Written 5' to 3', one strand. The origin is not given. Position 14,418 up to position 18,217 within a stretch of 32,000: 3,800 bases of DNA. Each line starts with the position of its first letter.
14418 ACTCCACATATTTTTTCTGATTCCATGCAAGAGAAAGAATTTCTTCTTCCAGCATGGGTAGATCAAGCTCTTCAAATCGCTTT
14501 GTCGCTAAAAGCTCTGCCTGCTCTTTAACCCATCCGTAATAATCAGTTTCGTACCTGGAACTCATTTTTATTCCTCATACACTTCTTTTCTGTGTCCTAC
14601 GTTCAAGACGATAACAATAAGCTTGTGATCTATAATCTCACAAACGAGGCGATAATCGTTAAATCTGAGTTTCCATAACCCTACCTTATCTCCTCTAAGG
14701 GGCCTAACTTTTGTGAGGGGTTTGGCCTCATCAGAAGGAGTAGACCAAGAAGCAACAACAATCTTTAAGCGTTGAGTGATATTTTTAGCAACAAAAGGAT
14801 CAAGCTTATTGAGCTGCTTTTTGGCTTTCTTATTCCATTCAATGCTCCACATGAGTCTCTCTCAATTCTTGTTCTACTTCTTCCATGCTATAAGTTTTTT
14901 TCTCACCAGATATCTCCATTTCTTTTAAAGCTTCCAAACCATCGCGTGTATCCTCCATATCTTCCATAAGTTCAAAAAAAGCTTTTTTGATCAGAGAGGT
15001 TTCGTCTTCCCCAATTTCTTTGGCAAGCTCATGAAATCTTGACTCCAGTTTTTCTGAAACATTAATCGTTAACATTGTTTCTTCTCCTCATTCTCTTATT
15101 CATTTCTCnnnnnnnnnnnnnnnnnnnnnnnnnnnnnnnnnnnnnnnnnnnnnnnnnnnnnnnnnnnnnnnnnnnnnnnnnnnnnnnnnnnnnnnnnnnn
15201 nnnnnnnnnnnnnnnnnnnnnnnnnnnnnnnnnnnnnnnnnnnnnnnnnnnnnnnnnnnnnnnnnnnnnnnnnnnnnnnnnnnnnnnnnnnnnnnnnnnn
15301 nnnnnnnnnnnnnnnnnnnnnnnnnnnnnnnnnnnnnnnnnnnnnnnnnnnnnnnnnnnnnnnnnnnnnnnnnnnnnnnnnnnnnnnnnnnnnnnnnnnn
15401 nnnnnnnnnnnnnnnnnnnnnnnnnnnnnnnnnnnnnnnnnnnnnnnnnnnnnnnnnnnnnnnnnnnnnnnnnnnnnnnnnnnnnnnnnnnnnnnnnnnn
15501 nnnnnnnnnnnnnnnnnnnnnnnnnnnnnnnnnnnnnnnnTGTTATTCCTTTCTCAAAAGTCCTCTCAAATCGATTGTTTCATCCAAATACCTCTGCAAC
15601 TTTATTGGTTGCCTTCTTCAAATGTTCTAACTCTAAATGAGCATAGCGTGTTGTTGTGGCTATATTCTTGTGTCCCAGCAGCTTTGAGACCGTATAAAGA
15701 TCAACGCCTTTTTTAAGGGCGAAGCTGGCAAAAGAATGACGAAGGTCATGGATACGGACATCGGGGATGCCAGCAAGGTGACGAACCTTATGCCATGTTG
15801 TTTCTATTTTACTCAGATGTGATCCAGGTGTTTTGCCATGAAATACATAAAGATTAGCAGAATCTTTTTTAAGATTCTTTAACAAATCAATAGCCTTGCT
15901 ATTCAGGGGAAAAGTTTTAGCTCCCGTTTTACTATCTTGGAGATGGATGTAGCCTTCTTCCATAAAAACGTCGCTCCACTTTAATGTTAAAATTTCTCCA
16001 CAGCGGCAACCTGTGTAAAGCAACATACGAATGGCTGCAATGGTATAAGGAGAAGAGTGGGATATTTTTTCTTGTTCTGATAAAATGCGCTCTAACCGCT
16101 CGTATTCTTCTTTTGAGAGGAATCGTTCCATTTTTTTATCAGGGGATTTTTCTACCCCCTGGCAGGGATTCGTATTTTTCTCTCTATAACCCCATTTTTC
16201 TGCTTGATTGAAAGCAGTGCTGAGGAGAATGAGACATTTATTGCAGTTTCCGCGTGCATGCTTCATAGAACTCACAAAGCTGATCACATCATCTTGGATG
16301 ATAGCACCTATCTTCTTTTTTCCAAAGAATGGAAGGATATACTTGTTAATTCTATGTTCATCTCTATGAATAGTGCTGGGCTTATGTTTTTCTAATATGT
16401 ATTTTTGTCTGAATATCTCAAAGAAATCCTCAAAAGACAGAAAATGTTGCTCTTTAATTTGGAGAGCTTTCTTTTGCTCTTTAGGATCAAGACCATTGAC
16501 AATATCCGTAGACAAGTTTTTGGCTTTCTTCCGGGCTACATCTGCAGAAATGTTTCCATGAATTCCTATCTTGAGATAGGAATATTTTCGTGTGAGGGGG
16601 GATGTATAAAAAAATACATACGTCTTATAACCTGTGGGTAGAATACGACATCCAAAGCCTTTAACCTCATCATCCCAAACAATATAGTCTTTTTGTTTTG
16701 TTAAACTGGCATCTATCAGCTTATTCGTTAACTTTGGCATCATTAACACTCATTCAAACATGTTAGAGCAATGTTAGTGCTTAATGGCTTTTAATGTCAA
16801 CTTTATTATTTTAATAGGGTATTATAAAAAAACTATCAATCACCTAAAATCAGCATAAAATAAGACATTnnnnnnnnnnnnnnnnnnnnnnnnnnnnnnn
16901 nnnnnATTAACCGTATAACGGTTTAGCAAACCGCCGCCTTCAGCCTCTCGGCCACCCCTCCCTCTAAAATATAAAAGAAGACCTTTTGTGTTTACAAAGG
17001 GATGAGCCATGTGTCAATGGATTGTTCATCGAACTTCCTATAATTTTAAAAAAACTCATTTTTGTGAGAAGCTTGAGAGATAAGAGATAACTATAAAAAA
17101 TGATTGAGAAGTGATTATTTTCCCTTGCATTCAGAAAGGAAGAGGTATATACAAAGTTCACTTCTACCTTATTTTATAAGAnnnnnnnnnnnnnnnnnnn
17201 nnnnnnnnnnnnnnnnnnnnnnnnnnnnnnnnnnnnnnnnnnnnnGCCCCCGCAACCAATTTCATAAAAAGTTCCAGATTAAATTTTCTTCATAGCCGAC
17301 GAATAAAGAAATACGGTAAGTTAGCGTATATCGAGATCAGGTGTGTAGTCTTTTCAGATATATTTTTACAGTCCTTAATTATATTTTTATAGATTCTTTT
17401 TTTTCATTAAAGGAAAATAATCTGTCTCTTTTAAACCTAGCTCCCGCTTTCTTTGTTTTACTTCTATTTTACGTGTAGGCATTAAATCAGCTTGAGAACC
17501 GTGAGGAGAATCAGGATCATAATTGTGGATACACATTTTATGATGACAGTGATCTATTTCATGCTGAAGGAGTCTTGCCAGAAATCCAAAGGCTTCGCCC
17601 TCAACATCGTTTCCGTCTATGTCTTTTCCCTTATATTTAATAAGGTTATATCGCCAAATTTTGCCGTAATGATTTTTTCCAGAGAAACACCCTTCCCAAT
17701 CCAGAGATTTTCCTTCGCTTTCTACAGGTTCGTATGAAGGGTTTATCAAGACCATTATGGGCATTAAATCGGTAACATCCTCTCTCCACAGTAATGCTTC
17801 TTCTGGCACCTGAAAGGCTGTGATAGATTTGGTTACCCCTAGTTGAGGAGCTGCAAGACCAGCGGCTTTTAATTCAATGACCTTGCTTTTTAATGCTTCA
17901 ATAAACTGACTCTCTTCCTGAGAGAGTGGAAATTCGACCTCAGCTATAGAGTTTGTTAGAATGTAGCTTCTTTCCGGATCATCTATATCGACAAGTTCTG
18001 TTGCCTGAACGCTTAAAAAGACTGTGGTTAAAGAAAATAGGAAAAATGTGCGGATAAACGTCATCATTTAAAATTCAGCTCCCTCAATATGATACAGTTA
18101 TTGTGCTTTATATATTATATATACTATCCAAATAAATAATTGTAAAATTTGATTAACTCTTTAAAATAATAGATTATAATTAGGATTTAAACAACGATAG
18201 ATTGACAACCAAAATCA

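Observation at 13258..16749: Integrase islet whose cargo is four DUF29 genes translationally wired around a RelE/RHH toxin-antitoxin pair: candidate undescribed multi-component module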

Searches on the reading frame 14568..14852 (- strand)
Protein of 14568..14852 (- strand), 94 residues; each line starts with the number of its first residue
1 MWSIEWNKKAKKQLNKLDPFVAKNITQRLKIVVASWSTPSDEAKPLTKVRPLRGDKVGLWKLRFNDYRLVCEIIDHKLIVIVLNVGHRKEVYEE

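Call 4: search_protein_families(library=pfam, proteins=[window:14568-14852:-], max_evalue=0.01)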
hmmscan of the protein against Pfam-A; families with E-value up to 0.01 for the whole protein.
window:14568-14852:- (94 aa): 1 family
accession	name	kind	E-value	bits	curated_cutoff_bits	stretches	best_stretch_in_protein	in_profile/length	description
PF05016.21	ParE_toxin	-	9.8e-15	55.4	23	1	4-92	1-89/89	ParE toxin of type II toxin-antitoxin system, parDE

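Call 18: search_protein_families(library=padloc, proteins=[window:14568-14852:-], max_evalue=0.1)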
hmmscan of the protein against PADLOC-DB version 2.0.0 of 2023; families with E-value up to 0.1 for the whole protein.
window:14568-14852:- (94 aa): 2 families
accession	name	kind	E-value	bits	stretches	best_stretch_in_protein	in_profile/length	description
PDLC03981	PD-Lambda-2_A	-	0.0011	17.4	1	33-90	32-88/94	-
PDLC03979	PD-Lambda-2_A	-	0.0012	17.6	1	31-90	30-88/97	-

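Call 19: search_protein_families(library=ncbifam, proteins=[window:14568-14852:-], max_evalue=0.1)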
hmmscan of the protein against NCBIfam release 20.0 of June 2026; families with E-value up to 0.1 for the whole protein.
window:14568-14852:- (94 aa): 1 family
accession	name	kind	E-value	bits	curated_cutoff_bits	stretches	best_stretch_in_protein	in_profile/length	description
TIGR02385.1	RelE_StbE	subfamily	3.2e-10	40.4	27.9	1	4-92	2-88/88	type II toxin-antitoxin system mRNA interferase toxin, RelE/StbE family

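Call 57: find_homologous_proteins(query=window:14568-14852:-, max_evalue=1e-10)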
Query window:14568-14852:- (94 aa): 5 proteins with E <= 1e-10 among 5 candidates.
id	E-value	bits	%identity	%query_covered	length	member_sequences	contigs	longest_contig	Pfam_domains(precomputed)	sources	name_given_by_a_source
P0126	1.4e-56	206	100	100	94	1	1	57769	PF05016.22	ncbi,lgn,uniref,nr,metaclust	ncbi:toxin RelG [Caedimonas varicaedens]|uniref:Toxin RelG n=1 Tax=Caedimonas varicaedens TaxID=1629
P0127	1.1e-32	130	63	99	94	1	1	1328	PF05016.22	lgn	-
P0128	8.8e-15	72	45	98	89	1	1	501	PF05016.22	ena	-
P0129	5.8e-14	70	44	97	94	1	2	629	PF05016.22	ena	-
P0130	1.2e-13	69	43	98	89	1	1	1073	PF05016.22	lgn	-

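Call 58: find_encoding_contigs(protein=P0127, flank=3000, max_places=3)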
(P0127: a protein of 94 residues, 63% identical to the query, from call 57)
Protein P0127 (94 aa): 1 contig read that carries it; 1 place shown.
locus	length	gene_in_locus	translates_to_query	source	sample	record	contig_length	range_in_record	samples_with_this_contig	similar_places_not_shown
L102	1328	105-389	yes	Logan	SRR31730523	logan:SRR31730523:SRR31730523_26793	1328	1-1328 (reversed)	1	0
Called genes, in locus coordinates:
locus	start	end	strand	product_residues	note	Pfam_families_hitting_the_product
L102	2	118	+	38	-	?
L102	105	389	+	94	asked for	PF05016:ParE_toxin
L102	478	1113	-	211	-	-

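Call 78: search_protein_families(library=phrogs, proteins=[window:14568-14852:-], max_evalue=0.01)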
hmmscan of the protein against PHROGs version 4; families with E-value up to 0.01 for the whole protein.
window:14568-14852:- (94 aa): 3 families
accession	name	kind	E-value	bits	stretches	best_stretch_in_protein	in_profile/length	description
phrog_1213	-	moron, auxiliary metabolic gene and host takeover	2e-22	80.6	1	1-93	2-88/88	RelE-like toxin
phrog_3066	-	moron, auxiliary metabolic gene and host takeover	0.0039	18.3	1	12-80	17-86/94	toxin of TA system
phrog_5734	-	unknown function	0.0081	17.8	1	31-90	30-88/97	-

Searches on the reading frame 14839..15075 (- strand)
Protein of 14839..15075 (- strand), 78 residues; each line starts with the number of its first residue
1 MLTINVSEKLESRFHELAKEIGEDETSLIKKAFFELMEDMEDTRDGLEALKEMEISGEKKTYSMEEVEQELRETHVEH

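Call 4: search_protein_families(library=pfam, proteins=[window:14839-15075:-], max_evalue=0.01)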
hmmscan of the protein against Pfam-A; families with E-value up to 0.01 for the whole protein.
window:14839-15075:- (78 aa): 1 family
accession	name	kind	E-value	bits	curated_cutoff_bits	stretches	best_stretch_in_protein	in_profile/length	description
PF19807.5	DUF6290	-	9.8e-06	26.1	27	1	2-71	4-72/72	Family of unknown function (DUF6290)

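Call 18: search_protein_families(library=padloc, proteins=[window:14839-15075:-], max_evalue=0.1)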
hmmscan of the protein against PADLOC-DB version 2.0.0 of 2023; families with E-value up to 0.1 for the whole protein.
window:14839-15075:- (78 aa): 0 families

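Call 19: search_protein_families(library=ncbifam, proteins=[window:14839-15075:-], max_evalue=0.1)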
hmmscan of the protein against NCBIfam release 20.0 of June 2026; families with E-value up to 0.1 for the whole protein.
window:14839-15075:- (78 aa): 3 families
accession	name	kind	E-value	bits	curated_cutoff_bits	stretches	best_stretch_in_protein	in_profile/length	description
NF048017.1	antitoxin_RelB_like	equivalog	3.2e-09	36.9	50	1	7-71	3-66/70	type II toxin-antitoxin system RelB family antitoxin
NF046040.1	RelB_antitoxin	equivalog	1.2e-08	35.1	50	1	3-71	2-68/69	type II toxin-antitoxin system RelB family antitoxin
NF008772.0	PRK11809.1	equivalog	0.017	12.6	1750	1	2-70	6-73/1318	trifunctional transcriptional regulator/proline dehydrogenase/L-glutamate gamma-semialdehyde dehydrogenase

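Call 78: search_protein_families(library=phrogs, proteins=[window:14839-15075:-], max_evalue=0.01)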
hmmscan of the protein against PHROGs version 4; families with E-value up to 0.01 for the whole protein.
window:14839-15075:- (78 aa): 1 family
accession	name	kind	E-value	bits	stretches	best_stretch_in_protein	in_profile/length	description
phrog_4085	-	unknown function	2e-16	61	1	2-72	3-72/77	-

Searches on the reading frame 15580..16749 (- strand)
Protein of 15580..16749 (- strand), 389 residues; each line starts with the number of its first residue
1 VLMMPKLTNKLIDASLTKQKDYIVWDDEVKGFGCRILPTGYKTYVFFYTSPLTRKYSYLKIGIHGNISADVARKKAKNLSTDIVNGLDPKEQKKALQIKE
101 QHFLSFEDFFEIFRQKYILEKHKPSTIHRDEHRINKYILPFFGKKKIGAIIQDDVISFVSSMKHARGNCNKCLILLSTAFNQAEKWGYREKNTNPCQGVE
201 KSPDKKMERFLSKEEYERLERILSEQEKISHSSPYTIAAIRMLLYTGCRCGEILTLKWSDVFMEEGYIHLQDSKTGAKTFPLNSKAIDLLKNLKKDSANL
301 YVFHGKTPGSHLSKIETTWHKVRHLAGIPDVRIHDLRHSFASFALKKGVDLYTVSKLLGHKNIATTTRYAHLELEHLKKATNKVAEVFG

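Call 4: search_protein_families(library=pfam, proteins=[window:15580-16749:-], max_evalue=0.01)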
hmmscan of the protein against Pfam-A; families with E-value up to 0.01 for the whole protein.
window:15580-16749:- (389 aa): 3 families
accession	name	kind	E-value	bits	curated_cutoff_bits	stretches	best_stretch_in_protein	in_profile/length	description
PF00589.27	Phage_integrase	-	5.4e-29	101.6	27.1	1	210-373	2-169/172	Phage integrase family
PF13356.12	Arm-DNA-bind_3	-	3.4e-12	46.8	27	1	7-95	1-82/83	Arm DNA-binding domain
PF14659.12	Phage_int_SAM_3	-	7.8e-11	42.5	22.6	1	106-162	2-57/58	Phage integrase, N-terminal SAM-like domain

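Call 18: search_protein_families(library=padloc, proteins=[window:15580-16749:-], max_evalue=0.1)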
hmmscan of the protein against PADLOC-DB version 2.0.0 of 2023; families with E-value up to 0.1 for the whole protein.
window:15580-16749:- (389 aa): 0 families

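Call 19: search_protein_families(library=ncbifam, proteins=[window:15580-16749:-], max_evalue=0.1)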
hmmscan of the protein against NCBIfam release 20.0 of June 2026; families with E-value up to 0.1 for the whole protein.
window:15580-16749:- (389 aa): 14 families
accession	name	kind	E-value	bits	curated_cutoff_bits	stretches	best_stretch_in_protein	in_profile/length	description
NF040815.2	recomb_XerA_Arch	equivalog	1.1e-32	113.7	220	1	113-380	3-262/263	site-specific tyrosine recombinase/integron integrase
TIGR02225.1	recomb_XerD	equivalog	2.6e-24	86.1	329.6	1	128-383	22-285/290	site-specific tyrosine recombinase XerD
TIGR02224.1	recomb_XerC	equivalog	9.4e-24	84.3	335.15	1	181-381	74-286/295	tyrosine recombinase XerC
NF001399.0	PRK00283.1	subfamily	2.7e-21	76.1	279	1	145-382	46-293/300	tyrosine recombinase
TIGR02249.1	integrase_gron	subfamily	2e-15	56.9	265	2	314-373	241-301/315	integron integrase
NF003462.0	PRK05084.1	equivalog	1.1e-12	47.4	267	1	224-385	183-357/360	tyrosine recombinase XerS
NF002331.0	PRK01287.1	subfamily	8.8e-10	38.1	371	1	218-381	146-321/365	site-specific tyrosine recombinase XerC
NF011946.0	PRK15417.1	equivalog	1.8e-07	30.6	435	1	331-372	274-315/337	integron integrase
NF007246.0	PRK09692.1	domain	2.4e-07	29.7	434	1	7-346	8-348/413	integrase domain-containing protein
NF007370.0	PRK09870.1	subfamily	3.6e-07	30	221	1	203-370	5-177/200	tyrosine-type DNA invertase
NF007371.0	PRK09871.1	subfamily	3.2e-05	23.6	222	1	243-370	35-172/198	tyrosine-type DNA invertase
NF002685.0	PRK02436.1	equivalog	8.4e-05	22.5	178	1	242-369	120-243/245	site-specific tyrosine recombinase XerD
NF041502.1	integrase_1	equivalog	0.005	15.6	350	0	336-385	324-373/484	site-specific integrase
NF040693.1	recomb_GmtY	equivalog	0.0064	15.8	340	0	334-378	394-438/441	gamma-mobile-trio recombinase GmtY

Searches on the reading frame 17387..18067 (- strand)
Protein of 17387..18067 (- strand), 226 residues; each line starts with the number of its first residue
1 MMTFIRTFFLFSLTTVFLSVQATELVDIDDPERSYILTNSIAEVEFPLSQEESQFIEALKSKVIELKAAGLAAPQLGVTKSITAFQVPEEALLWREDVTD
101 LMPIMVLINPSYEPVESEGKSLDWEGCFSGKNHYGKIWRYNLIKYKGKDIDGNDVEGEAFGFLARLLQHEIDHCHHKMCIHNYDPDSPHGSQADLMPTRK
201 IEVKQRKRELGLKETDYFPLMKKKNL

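Call 4: search_protein_families(library=pfam, proteins=[window:17387-18067:-], max_evalue=0.01)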
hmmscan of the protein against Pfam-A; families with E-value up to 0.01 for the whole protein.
window:17387-18067:- (226 aa): 1 family
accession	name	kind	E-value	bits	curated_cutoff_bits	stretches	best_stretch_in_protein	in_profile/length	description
PF01327.26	Pep_deformylase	-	3.7e-32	111.5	22.8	1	25-185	4-152/156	Polypeptide deformylase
